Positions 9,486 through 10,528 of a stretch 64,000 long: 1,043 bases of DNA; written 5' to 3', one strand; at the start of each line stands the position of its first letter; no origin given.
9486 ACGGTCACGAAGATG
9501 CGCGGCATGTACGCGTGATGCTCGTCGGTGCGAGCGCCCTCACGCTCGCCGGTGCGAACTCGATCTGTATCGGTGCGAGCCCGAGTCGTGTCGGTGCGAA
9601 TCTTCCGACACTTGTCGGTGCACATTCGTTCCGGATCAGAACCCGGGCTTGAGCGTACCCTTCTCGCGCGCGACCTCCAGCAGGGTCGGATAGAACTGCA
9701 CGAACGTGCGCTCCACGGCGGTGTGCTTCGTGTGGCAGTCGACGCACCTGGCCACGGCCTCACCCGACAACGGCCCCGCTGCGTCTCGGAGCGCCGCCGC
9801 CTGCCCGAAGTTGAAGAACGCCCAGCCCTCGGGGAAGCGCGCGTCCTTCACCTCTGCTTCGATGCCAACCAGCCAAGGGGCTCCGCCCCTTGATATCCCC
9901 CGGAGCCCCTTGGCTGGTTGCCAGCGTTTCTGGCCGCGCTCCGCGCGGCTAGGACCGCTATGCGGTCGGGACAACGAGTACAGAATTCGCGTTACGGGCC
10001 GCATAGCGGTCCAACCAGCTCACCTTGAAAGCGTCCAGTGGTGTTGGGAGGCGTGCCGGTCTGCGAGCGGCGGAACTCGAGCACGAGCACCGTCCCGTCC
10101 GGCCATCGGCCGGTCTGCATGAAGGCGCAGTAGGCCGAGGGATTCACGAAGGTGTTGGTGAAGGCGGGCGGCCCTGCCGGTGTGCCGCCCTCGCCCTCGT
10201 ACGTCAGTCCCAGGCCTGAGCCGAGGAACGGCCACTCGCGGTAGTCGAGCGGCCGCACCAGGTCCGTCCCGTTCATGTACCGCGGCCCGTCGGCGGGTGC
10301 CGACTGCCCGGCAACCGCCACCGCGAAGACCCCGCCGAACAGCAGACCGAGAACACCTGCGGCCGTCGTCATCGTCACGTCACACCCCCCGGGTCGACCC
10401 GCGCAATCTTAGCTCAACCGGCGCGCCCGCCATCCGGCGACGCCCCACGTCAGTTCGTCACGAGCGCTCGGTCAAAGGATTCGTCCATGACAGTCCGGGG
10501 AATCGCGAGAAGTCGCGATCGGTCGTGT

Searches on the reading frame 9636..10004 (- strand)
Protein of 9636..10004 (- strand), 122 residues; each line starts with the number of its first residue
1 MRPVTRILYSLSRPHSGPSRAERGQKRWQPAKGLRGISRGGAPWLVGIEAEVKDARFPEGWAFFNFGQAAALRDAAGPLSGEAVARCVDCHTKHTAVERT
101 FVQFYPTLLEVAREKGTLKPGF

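Call 29: search_protein_families(library=pfam, proteins=[window:9636-10004:-])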
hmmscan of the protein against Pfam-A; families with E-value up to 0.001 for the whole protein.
window:9636-10004:- (122 aa): 1 family
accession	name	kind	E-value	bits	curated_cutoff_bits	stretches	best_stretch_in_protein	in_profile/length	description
PF16694.10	Cytochrome_P460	-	0.00027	21.8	27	1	47-101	71-124/125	Cytochrome P460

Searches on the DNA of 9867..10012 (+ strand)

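Call 52: search_dna_similar(query=window:9867-10012:+, collection=plasmids, mode=distant, max_evalue=0.01, max_rows=15)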
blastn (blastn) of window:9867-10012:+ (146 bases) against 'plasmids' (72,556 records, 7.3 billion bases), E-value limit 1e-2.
No match.

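Call 53: search_dna_similar(query=window:9867-10012:+, collection=phages, mode=distant, max_evalue=0.01, max_rows=15)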
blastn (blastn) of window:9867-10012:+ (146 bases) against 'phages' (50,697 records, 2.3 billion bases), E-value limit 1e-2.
No match.

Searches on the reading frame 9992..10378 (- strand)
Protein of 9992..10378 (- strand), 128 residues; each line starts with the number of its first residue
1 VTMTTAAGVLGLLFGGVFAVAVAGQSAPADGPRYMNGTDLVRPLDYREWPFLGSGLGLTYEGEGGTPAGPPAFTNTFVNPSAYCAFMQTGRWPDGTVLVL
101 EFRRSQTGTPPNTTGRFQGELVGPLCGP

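Call 29: search_protein_families(library=pfam, proteins=[window:9992-10378:-])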
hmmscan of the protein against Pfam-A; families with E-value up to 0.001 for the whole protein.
window:9992-10378:- (128 aa): 1 family
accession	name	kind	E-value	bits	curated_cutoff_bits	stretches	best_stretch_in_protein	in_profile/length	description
PF16694.10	Cytochrome_P460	-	2.1e-06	28.6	27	1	43-119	1-67/125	Cytochrome P460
